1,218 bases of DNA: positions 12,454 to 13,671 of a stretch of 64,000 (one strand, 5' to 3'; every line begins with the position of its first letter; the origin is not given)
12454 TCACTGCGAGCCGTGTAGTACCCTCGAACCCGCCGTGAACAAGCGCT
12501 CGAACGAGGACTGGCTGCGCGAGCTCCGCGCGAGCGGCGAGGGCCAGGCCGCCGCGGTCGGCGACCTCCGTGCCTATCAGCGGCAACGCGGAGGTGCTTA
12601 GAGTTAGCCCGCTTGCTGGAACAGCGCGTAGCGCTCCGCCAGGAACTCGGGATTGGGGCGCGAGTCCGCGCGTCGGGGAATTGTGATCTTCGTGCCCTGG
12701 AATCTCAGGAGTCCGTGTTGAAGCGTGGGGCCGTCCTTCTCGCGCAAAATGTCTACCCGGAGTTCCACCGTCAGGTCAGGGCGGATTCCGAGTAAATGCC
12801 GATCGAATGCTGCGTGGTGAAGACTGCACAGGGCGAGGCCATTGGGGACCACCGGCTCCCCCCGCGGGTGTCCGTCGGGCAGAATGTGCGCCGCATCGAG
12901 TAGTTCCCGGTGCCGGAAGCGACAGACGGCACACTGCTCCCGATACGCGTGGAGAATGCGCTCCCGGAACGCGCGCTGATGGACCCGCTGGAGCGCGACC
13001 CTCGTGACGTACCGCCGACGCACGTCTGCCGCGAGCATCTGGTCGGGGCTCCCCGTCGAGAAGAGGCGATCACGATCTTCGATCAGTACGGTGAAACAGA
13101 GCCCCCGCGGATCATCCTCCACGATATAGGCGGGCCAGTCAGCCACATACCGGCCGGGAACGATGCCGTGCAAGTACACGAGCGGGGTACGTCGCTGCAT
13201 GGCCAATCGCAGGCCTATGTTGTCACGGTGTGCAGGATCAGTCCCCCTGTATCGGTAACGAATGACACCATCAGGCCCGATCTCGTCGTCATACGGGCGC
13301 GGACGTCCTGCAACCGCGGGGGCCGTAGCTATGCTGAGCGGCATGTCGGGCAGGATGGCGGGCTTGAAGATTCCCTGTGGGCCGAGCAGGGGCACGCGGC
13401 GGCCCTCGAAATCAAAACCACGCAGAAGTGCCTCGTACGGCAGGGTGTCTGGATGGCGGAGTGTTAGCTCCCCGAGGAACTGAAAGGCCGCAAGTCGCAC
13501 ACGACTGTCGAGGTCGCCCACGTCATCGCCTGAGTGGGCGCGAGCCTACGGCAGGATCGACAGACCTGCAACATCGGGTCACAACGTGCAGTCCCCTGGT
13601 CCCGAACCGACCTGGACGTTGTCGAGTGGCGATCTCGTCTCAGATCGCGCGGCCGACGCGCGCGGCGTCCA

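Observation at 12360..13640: Low-GC single-gene island encoding an SRA/YDG-like + HNH nuclease, a candidate type IV modification-dependent restriction enzyme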

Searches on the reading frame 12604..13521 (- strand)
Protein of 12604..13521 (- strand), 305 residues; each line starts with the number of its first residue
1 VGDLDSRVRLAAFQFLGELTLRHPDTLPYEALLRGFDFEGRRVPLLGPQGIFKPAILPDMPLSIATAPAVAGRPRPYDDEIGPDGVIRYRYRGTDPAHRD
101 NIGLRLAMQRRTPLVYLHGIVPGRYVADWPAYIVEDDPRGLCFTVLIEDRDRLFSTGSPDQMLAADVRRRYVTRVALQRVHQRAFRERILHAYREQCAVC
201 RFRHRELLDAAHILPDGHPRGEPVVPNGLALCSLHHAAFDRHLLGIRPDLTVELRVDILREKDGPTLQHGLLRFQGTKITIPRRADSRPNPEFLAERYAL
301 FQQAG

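Call 3: search_protein_families(library=pfam, proteins=[window:12604-13521:-], max_evalue=1)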
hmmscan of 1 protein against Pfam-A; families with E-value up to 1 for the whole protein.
window:12604-13521:- (305 aa): 1 family
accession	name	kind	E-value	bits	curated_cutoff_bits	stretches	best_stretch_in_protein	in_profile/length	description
PF13391.12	HNH_2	-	4.2e-11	43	21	1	197-246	1-65/66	HNH endonuclease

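Call 4: search_protein_families(library=ncbifam, proteins=[window:12604-13521:-], max_evalue=1)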
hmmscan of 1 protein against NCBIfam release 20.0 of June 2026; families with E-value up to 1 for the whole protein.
window:12604-13521:- (305 aa): 1 family
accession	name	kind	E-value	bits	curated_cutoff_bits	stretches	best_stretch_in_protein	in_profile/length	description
NF045808.1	PT-DNA_restrict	exception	6.4e-20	71.4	180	1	177-295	157-276/284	phosphorothioated DNA-binding restriction endonuclease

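Call 5: search_protein_families(library=padloc, proteins=[window:12604-13521:-], max_evalue=1)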
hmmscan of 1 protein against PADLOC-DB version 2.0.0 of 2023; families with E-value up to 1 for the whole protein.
window:12604-13521:- (305 aa): 4 families
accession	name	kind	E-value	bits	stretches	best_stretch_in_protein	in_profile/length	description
PDLC04132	HNH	-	4.3e-22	76.5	1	171-296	143-266/286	-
PDLC03546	HNH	-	2.3e-10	38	1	175-294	152-269/282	Type II restriction enzyme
PDLC04248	PDC-M01B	-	0.0046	14.9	1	165-218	4-56/216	-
PDLC04264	PDC-M01B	-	0.0094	13.8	1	160-216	65-120/282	-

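Call 7: search_solved_structures(query=window:12604-13521:-, max_evalue=10, show_alignments=3)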
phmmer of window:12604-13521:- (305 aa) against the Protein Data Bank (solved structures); distinct sequences matched with E-value up to 10: 4.
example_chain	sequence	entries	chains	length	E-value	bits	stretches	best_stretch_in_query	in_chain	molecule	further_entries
6ghs_A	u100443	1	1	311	0.14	14.4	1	194-253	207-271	TagI restriction endonuclease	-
1lga_A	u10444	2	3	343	0.64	12.3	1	64-133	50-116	LIGNIN PEROXIDASE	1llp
1b85_A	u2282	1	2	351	0.72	12.1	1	64-133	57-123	Ligninase H8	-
1b80_A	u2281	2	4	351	0.72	12.1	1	64-133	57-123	PROTEIN (RECOMBINANT LIGNIN PEROXIDASE H8) | PROTEIN (LIGNIN PEROXIDASE)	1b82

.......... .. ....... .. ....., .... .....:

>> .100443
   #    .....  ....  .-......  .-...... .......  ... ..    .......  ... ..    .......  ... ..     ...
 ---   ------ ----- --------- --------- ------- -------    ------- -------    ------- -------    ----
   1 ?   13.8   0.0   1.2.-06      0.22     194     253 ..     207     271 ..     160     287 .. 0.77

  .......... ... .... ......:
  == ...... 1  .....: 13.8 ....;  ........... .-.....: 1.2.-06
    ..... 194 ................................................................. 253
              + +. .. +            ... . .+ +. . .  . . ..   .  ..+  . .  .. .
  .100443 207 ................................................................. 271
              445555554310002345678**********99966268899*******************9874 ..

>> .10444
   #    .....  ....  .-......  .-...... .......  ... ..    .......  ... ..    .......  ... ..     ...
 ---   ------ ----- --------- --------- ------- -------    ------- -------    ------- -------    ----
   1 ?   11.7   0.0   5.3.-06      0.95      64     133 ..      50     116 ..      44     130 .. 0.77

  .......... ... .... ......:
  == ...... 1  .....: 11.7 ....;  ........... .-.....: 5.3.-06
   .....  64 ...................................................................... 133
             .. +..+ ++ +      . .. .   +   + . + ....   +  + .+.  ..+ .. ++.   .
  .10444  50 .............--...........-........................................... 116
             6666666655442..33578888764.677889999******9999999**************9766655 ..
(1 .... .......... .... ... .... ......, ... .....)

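Call 8: find_homologous_proteins(query=window:12604-13521:-)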
Query window:12604-13521:- (305 aa): 6778 proteins with E <= 0.001 among 8000 candidates; the best 120 are listed.
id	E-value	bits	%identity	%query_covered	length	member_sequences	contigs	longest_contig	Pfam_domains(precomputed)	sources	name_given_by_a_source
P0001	4.7e-203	691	99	100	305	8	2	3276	PF13391.13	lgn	-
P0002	1.7e-159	548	78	100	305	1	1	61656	PF13391.13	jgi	jgi:putative restriction endonuclease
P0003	7.5e-159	546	78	99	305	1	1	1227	PF13391.13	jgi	jgi:putative restriction endonuclease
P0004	3.5e-156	537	77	100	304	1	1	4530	PF13391.13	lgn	-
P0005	2.9e-152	524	76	100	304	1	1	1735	PF13391.13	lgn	-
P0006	5.9e-152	523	74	100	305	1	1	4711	PF13391.13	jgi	jgi:putative restriction endonuclease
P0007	4.1e-149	514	75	100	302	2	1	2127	PF13391.13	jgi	jgi:putative restriction endonuclease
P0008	1.2e-147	509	74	100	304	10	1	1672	PF13391.13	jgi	jgi:putative restriction endonuclease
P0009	4.7e-145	501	72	100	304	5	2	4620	PF13391.13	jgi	jgi:putative restriction endonuclease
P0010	6.4e-137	474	70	100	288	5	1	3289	PF13391.13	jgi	jgi:putative restriction endonuclease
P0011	7.0e-135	467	66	99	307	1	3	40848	PF13391.13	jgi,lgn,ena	-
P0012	4.2e-134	465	66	99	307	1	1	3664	PF13391.13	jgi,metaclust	metaclust:\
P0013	4.4e-134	465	66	100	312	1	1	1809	PF13391.13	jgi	jgi:putative restriction endonuclease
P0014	4.4e-134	465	67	99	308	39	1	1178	PF13391.13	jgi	-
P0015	5.4e-134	464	65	100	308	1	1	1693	PF13391.13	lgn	-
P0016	1.3e-133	463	66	100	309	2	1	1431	PF13391.13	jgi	-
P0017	2.6e-133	462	66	100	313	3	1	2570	PF13391.13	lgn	-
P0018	8.2e-133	460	65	100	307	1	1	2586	PF13391.13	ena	-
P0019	9.9e-132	457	64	99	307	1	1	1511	PF13391.13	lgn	-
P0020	1.6e-131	456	65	99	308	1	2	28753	PF13391.13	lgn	-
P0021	2.5e-131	456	64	100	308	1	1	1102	PF13391.13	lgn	-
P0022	6.7e-131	454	64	99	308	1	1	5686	PF13391.13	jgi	jgi:putative restriction endonuclease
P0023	1.7e-130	453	64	99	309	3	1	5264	PF13391.13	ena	-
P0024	1.9e-130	453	64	99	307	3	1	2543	PF13391.13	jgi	-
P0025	3.2e-130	452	64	99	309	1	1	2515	PF13391.13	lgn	-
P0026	6.1e-130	451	63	100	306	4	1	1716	PF13391.13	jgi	jgi:putative restriction endonuclease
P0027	6.4e-130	451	65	100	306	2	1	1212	PF13391.13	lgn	-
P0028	1.0e-129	450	63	99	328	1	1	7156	PF13391.13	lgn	-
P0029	5.4e-129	448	64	100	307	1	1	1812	PF13391.13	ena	-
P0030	7.6e-129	447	66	99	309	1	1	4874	PF13391.13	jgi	-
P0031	9.0e-129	447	66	99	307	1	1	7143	PF13391.13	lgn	-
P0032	1.2e-128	447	65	100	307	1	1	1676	PF13391.13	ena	-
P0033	1.2e-128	447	65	100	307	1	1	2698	PF13391.13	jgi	-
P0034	1.3e-128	447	64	99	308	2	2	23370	PF13391.13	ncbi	-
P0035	1.5e-128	446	64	99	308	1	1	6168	PF13391.13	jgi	jgi:putative restriction endonuclease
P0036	1.5e-128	446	64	99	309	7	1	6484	PF13391.13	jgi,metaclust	metaclust:\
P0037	2.2e-128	446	63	99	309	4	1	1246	PF13391.13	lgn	-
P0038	2.4e-128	446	64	99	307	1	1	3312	PF13391.13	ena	-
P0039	2.6e-128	446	63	99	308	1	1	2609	PF13391.13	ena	-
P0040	4.6e-128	445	64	99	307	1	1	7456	PF13391.13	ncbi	-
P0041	1.4e-127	443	65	99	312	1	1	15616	PF13391.13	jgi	jgi:putative restriction endonuclease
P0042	1.5e-127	443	63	99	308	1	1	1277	PF13391.13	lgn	-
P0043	1.6e-127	443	64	99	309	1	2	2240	PF13391.13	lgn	-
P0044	1.7e-127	443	65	100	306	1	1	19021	PF13391.13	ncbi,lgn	-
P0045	2.1e-127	443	62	99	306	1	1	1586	PF13391.13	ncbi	-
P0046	2.6e-127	442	62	99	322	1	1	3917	PF13391.13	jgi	jgi:putative restriction endonuclease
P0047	3.4e-127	442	63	99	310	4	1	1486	PF13391.13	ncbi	-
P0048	3.9e-127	442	64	100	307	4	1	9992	PF13391.13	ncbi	-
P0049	6.3e-127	441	62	99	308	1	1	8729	PF13391.13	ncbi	ncbi:HNH endonuclease [Planctomycetota bacterium]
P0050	7.9e-127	441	64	100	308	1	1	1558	PF13391.13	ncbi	-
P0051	2.5e-126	439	63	100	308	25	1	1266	PF13391.13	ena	-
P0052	3.3e-126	439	63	99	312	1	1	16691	PF13391.13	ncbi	-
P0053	3.7e-126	439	63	100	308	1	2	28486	PF13391.13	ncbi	-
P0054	5.5e-126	438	64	100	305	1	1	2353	PF13391.13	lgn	-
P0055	6.9e-126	438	64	99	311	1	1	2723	PF13391.13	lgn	-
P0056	7.8e-126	437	63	99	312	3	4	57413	PF13391.13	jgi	jgi:putative restriction endonuclease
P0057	1.4e-125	437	63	99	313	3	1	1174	PF13391.13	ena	-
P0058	1.6e-125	436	63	99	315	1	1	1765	PF13391.13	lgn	-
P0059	2.2e-125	436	63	99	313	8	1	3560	PF13391.13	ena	-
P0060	2.3e-125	436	62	96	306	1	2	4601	PF13391.13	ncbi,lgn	-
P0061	2.3e-125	436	65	99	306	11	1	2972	PF13391.13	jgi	jgi:putative restriction endonuclease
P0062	2.8e-125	436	64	99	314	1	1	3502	PF13391.13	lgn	-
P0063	4.1e-125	435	63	99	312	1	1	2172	PF13391.13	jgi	-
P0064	6.1e-125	435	61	99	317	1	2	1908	PF13391.13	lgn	-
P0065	6.5e-125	434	64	98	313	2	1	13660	PF13391.13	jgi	-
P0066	8.4e-125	434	63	99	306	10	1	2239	PF13391.13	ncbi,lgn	-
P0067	9.0e-125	434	63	99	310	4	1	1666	PF13391.13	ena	-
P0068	1.1e-124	434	64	100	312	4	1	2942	PF13391.13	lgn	-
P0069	1.1e-124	434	63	100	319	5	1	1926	PF13391.13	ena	-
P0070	1.2e-124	434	63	99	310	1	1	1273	PF13391.13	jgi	jgi:putative restriction endonuclease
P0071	1.4e-124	433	67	97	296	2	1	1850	PF13391.13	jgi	-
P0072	1.8e-124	433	62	100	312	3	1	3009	PF13391.13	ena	-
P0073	1.8e-124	433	62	99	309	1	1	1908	PF13391.13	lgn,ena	-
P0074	1.9e-124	433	61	99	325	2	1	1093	PF13391.13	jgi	jgi:putative restriction endonuclease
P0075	2.1e-124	433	63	100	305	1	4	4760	PF13391.13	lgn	-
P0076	2.4e-124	433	64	99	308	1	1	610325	PF13391.13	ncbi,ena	-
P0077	2.5e-124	433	62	99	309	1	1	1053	PF13391.13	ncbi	-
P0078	2.5e-124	433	64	100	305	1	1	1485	PF13391.13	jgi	jgi:putative restriction endonuclease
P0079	3.2e-124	432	63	99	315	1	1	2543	PF13391.13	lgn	-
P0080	4.0e-124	432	61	100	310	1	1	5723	PF13391.13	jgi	jgi:putative restriction endonuclease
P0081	5.2e-124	431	63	99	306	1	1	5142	PF13391.13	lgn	-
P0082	7.2e-124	431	62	99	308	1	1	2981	PF13391.13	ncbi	ncbi:MAG: HNH endonuclease [Candidatus Rokuibacteriota bacterium]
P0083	1.0e-123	431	64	100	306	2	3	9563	PF13391.13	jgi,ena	-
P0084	1.0e-123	430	63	100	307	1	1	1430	PF13391.13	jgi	jgi:putative restriction endonuclease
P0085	1.1e-123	430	64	100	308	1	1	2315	PF13391.13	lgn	-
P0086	1.2e-123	430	63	100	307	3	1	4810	PF13391.13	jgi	-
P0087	1.2e-123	430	62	99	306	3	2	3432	PF13391.13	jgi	jgi:putative restriction endonuclease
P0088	1.2e-123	430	63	99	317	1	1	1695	PF13391.13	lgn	-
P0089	1.6e-123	430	63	99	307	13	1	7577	PF13391.13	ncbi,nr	ncbi:MAG: HNH endonuclease [Candidatus Rokubacteria bacterium]|nr:HNH endonuclease [Candidatus Rokub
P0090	1.6e-123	430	63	100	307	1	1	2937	PF13391.13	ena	-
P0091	2.4e-123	429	64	97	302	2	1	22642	PF13391.13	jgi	jgi:putative restriction endonuclease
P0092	3.1e-123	429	64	99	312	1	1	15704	PF13391.13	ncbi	-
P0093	3.1e-123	429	63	100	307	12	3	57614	PF13391.13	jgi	-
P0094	3.2e-123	429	63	99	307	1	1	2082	PF13391.13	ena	-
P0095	3.2e-123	429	64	100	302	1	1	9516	PF13391.13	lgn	-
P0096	3.2e-123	429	62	100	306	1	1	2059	PF13391.13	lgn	-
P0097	3.7e-123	429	63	99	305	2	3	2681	PF13391.13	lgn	-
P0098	3.8e-123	429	61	99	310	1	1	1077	PF13391.13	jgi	jgi:putative restriction endonuclease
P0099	4.7e-123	428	62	100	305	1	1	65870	PF13391.13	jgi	jgi:putative restriction endonuclease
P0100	4.8e-123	428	60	100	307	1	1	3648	PF13391.13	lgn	-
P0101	4.8e-123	428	62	99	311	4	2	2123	PF13391.13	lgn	-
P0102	4.9e-123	428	61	99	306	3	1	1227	PF13391.13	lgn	-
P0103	5.4e-123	428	63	99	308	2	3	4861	PF13391.13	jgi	jgi:putative restriction endonuclease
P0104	5.4e-123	428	60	99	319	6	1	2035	PF13391.13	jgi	jgi:putative restriction endonuclease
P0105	5.4e-123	428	61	99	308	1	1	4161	PF13391.13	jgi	jgi:putative restriction endonuclease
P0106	5.5e-123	428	63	100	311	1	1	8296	PF13391.13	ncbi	-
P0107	6.5e-123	428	63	99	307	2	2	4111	PF13391.13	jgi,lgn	jgi:putative restriction endonuclease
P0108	6.8e-123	428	60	99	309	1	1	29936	PF13391.13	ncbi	ncbi:HNH endonuclease [Elusimicrobiota bacterium]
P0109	7.2e-123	428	63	99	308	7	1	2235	PF13391.13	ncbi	-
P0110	7.5e-123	428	63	100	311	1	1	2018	PF13391.13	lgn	-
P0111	7.7e-123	428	63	100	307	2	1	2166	PF13391.13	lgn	-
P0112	1.1e-122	427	62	99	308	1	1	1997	PF13391.13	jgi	-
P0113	1.1e-122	427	60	99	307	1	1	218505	PF13391.13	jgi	jgi:putative restriction endonuclease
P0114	1.2e-122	427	62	99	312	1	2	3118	PF13391.13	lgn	-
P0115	1.3e-122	427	63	100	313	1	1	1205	PF13391.13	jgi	jgi:putative restriction endonuclease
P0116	1.4e-122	427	61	100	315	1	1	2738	PF13391.13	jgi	-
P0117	1.5e-122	427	60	99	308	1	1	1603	PF13391.13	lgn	-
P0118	1.5e-122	427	62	100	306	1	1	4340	PF13391.13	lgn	-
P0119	1.5e-122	427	62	100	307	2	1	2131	PF13391.13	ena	-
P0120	1.7e-122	427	63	100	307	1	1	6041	PF13391.13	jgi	jgi:putative restriction endonuclease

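Call 11: search_solved_structures(query=A1, max_evalue=10, show_alignments=4)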
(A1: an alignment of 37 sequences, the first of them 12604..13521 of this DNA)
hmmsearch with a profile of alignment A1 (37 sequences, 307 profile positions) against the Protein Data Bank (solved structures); distinct sequences matched with E-value up to 10: 2.
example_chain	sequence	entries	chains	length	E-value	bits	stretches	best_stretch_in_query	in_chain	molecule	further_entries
6ghs_A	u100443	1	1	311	0.002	20.2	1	182-255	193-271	TagI restriction endonuclease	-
3lvy_A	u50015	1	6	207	0.93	11.4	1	226-295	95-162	Carboxymuconolactone decarboxylase family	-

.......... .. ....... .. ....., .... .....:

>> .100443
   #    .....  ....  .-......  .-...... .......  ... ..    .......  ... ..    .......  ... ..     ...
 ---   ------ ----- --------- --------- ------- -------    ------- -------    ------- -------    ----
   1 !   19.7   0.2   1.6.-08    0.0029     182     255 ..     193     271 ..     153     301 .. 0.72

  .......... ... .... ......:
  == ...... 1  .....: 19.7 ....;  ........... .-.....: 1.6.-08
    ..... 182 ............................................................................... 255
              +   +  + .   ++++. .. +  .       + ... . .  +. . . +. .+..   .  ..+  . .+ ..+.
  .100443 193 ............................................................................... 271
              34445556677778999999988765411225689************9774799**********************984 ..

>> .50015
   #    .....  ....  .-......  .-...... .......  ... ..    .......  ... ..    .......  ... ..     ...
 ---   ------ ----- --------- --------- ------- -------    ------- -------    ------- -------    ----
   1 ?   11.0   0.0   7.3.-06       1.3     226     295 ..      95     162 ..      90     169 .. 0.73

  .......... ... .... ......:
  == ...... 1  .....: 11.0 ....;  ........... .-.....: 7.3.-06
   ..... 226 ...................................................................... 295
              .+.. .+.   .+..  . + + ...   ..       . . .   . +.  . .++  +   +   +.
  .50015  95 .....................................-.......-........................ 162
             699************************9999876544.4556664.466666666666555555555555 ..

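Call 18: predict_structure(alignment_id=A1)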
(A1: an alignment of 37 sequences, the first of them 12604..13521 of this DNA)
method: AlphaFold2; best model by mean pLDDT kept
length: 305 residues; sequences in the alignment: 37
mean_pLDDT: 76.3   pTM: 0.67
mean pLDDT of the five models: 76.3, 72.1, 69.2, 68.4, 44.2
residues with pLDDT >= 90: 82; 70-90: 128; 50-70: 70; < 50: 25
segments of 3 or more residues with pLDDT < 50: 205-227
pLDDT, mean of each block of 10 residues (from residue 1): 82 94 87 95 90 90 88 75 82 80 90 92 89 91 89 57 71 81 68 61 50 37 46 69 81 77 59 77 62 76 78
secondary structure, 60 per line:
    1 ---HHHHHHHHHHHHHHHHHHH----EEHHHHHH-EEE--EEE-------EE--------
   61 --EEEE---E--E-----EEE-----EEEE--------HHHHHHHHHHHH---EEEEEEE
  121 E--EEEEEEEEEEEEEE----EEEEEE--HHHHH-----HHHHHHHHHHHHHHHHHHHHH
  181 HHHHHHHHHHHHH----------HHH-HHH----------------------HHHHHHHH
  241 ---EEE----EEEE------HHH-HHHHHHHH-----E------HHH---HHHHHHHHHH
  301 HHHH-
elements in order: H4-22 H29-34 E36-38 E41-43 E63-66 E79-81 E87-90 H99-110 E114-121 E124-137 E142-147 H150-154 H160-193 H233-240 E244-246 E251-254 H265-272 H291-304

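Call 22: fold_search(model_id=the predicted structure, library=pdb)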
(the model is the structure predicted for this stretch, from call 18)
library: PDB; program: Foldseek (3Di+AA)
matches with E <= 10: 161; with E <= 0.001: 1
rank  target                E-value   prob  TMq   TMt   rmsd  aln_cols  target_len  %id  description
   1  6ghs                  5.4e-04  0.97  0.23  0.25  18.4       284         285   15  Modification dependent TagI restriction endonuclease (released 2018-08-29)
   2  3q0d_X                1.5e-02  0.99  0.21  0.44   4.4        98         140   20  Crystal structure of SUVH5 SRA- hemi methylated CG DNA complex (released 2011-02-23)
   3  3q0f_A                1.9e-02  0.95  0.22  0.43   7.0       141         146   14  Crystal structure of SUVH5 SRA- methylated CHH DNA complex (released 2011-02-02)
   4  3q0d_A                2.6e-02  0.98  0.21  0.41   4.5       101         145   20  Crystal structure of SUVH5 SRA- hemi methylated CG DNA complex (released 2011-02-23)
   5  4ygi_A                2.9e-02  0.96  0.20  0.38   4.8       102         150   19  Crystal Structure of SUVH5 SRA bound to fully hydroxymethylated CG DNA (released 2016-02-17)
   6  3q0f_X                3.1e-02  0.92  0.22  0.43   7.3       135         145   16  Crystal structure of SUVH5 SRA- methylated CHH DNA complex (released 2011-02-02)
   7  3q0b_X                4.4e-02  0.96  0.20  0.39   5.0       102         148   19  Crystal structure of SUVH5 SRA- fully methylated CG DNA complex in space group P42212 (released 2011-02-02)
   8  6a5m                  5.3e-02  0.80  0.18  0.12   5.7        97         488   18  Crystal structure of Arabidopsis thaliana SUVH6 in complex with SAM, form 2 (released 2018-08-29)
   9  5zmn_A                1.8e-01  0.80  0.26  0.24   6.2       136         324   16  Sulfur binding domain and SRA domain of ScoMcrA complexed with phosphorothioated DNA (released 2018-09-26)
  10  5zmm_F                2.7e-01  0.51  0.24  0.17   6.5       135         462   17  Structure of the Type IV phosphorothioation-dependent restriction endonuclease ScoMcrA (released 2018-09-26)
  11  6a5k                  6.6e-01  0.47  0.19  0.13   4.5        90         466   16  Crystal structure of Arabidopsis thaliana SUVH6 in complex with SAM, form 1 (released 2018-08-29)
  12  5zmm_C                6.6e-01  0.33  0.21  0.13   6.6       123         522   18  Structure of the Type IV phosphorothioation-dependent restriction endonuclease ScoMcrA (released 2018-09-26)
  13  5zmm_B                7.0e-01  0.41  0.25  0.15   6.4       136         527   16  Structure of the Type IV phosphorothioation-dependent restriction endonuclease ScoMcrA (released 2018-09-26)
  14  5zmm_D                7.4e-01  0.30  0.23  0.16   6.6       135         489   17  Structure of the Type IV phosphorothioation-dependent restriction endonuclease ScoMcrA (released 2018-09-26)
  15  4kb2                  8.9e-01  0.08  0.15  0.22  16.8       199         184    8  Crystal structure of ribosome recycling factor mutant R109A from Mycobacterium tuberculosis (released 2014-03-12)
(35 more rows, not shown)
